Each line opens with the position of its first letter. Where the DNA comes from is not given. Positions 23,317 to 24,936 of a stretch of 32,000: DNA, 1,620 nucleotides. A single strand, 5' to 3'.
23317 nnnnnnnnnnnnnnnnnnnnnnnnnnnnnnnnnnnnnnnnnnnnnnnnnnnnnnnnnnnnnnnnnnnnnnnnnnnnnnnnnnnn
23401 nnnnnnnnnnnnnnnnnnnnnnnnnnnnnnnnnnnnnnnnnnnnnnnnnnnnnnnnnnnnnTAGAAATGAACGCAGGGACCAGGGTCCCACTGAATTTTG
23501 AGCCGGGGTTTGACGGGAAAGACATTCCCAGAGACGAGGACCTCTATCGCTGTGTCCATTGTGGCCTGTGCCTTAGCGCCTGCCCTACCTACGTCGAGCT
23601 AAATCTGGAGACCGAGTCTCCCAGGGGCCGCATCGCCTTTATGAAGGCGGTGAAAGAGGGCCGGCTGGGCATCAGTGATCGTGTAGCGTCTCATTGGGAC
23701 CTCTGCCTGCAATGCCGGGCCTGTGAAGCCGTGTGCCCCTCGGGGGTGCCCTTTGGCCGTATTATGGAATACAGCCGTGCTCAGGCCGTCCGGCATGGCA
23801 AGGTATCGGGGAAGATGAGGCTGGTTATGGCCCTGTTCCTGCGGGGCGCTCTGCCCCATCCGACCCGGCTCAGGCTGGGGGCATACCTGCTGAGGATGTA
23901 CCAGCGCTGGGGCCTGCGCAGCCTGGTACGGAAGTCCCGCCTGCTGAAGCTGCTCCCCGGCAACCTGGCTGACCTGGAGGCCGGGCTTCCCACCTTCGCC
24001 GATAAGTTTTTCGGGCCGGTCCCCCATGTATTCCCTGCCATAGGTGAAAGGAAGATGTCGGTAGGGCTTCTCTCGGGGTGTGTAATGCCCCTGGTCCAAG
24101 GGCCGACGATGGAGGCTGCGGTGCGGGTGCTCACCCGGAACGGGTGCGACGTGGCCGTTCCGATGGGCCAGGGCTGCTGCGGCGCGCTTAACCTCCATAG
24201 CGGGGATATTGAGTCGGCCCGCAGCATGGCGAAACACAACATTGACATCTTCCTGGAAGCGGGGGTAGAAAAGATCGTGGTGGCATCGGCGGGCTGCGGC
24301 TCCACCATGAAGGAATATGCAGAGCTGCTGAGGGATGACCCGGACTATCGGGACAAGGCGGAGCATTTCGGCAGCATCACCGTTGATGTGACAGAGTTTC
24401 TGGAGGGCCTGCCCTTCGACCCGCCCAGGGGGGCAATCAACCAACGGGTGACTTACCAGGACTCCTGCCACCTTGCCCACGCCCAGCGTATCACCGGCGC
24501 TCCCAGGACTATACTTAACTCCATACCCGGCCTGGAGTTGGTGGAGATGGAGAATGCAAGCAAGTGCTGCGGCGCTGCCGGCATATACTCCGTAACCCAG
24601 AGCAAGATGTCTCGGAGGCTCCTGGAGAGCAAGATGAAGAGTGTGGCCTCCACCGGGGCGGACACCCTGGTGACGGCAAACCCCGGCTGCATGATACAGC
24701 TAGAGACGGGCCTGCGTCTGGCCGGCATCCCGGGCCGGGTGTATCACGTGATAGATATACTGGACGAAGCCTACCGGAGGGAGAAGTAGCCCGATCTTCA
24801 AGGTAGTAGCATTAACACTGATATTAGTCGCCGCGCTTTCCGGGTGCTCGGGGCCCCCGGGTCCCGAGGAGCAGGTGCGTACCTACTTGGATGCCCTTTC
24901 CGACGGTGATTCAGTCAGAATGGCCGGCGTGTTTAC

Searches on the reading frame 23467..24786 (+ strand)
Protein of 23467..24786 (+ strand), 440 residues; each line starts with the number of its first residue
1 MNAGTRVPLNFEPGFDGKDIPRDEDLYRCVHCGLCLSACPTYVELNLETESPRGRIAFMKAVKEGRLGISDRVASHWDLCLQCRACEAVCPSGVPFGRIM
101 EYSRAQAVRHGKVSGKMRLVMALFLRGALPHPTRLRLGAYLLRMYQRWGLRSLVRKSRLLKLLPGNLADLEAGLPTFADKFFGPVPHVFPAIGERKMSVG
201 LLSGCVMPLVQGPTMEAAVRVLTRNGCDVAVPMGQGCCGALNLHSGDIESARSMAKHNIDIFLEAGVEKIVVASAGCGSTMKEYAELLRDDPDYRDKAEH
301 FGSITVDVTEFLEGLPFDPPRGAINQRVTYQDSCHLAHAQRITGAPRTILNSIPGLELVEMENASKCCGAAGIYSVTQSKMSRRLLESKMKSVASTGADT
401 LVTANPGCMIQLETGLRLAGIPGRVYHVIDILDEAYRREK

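Call 3: search_protein_families(library=pfam, proteins=[window:23467-24786:+], max_evalue=1)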
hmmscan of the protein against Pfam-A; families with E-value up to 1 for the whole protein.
window:23467-24786:+ (440 aa): 17 families
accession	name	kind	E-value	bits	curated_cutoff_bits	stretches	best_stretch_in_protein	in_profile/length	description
PF02754.22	CCG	-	1.2e-35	121.8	20.6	2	328-412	1-84/85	Cysteine-rich domain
PF13183.11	Fer4_8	-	4.1e-14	53.3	27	1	26-94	2-68/68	4Fe-4S dicluster domain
PF13534.11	Fer4_17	-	8.5e-11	42.7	22.2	1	28-94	1-60/61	4Fe-4S dicluster domain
PF12838.12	Fer4_7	-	5.1e-10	40.1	27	1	28-94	1-52/52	4Fe-4S dicluster domain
PF00037.32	Fer4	-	3.6e-09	36.5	21.1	2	27-41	6-20/24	4Fe-4S binding domain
PF13237.11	Fer4_10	-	8.9e-09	35.6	25.5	2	25-45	5-26/53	4Fe-4S dicluster domain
PF12837.12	Fer4_6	-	6.8e-08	32.5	25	2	78-95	7-24/24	4Fe-4S binding domain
PF12797.12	Fer4_2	-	8.4e-08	32.1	24.5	2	25-41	6-22/22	4Fe-4S binding domain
PF12800.12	Fer4_4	-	2.3e-07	31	24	2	27-42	2-17/17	4Fe-4S binding domain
PF13484.11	Fer4_16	-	5e-07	30.8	30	1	28-92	1-65/66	4Fe-4S double cluster binding domain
PF13187.11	Fer4_9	-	1.4e-06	28.7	27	2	28-93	1-50/52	4Fe-4S dicluster domain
PF12798.12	Fer4_3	-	0.0002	22.4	27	2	29-41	1-13/15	4Fe-4S binding domain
PF17179.9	Fer4_22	-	0.00032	21.9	27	0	28-43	1-16/95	4Fe-4S dicluster domain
PF14697.11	Fer4_21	-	0.00034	21.1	35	2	28-41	40-53/59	4Fe-4S dicluster domain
PF13746.11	Fer4_18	-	0.0036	17.9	27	1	21-45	53-77/114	4Fe-4S dicluster domain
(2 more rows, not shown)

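Call 4: search_protein_families(library=ncbifam, proteins=[window:23467-24786:+], max_evalue=1)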
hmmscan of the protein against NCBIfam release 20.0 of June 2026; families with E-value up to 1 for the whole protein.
window:23467-24786:+ (440 aa): 80 families (the best 25 are shown)
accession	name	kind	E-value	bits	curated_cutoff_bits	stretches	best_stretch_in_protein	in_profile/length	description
NF008434.0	PRK11274.1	equivalog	7e-85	285.4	333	1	25-435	21-406/409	glycolate oxidase subunit GlcF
NF045670.1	quin_L_LdhH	equivalog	5.1e-72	243.2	800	1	24-432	301-705/706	L-lactate dehydrogenase (quinone) large subunit LdhH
NF004898.0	PRK06259.1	equivalog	7.2e-53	179.9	385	2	192-436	257-488/488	fumarate reductase (CoM/CoB) subunit TfrB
NF008369.0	PRK11168.1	equivalog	4e-38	131.3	278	1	22-437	6-400/401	anaerobic glycerol-3-phosphate dehydrogenase subunit C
TIGR03379.1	glycerol3P_GlpC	equivalog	1.9e-22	79.5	279.9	2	216-415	181-380/397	anaerobic glycerol-3-phosphate dehydrogenase subunit GlpC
TIGR03288.1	CoB_CoM_SS_B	equivalog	1.4e-12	47.5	345.15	2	352-415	177-240/290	CoB--CoM heterodisulfide reductase subunit B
NF045663.1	diclust_near_Sec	equivalog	1.5e-12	46.5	530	2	198-393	421-603/759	pyridine nucleotide-disulfide oxidoreductase/dicluster-binding protein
NF045711.1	sulf_resp_HmcF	equivalog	3.9e-11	42.4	750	2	320-408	329-421/457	sulfate respiration complex iron-sulfur protein HmcF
NF041890.1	hdrC_Methbact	equivalog_domain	4.9e-09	36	270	1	21-118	23-112/192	ferredoxin:CoB-CoM heterodisulfide reductase subunit HdrC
NF045724.1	ferredox_TmcB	equivalog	2.6e-08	32.8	735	2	28-105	42-126/430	electron transfer complex ferredoxin TmcB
TIGR00273.1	TIGR00273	equivalog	5.5e-08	32.1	444.8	1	26-138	292-402/432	LutB/LldF family L-lactate oxidation iron-sulfur protein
NF009226.0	PRK12576.1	equivalog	2.2e-06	27.2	344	1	28-104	155-234/317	succinate dehydrogenase/fumarate reductase iron-sulfur subunit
TIGR03290.1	CoB_CoM_SS_C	equivalog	2.5e-06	27.5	160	1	28-126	3-94/144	CoB--CoM heterodisulfide reductase subunit C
NF041837.1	rnfC_Methano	equivalog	2.6e-06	26.6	650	1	19-106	351-425/438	Rnf electron transport complex subunit RnfC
NF041780.1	hetero_SS_HdrB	equivalog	3.2e-06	26.7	450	2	204-299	11-108/304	ferredoxin:CoB-CoM heterodisulfide reductase subunit HdrB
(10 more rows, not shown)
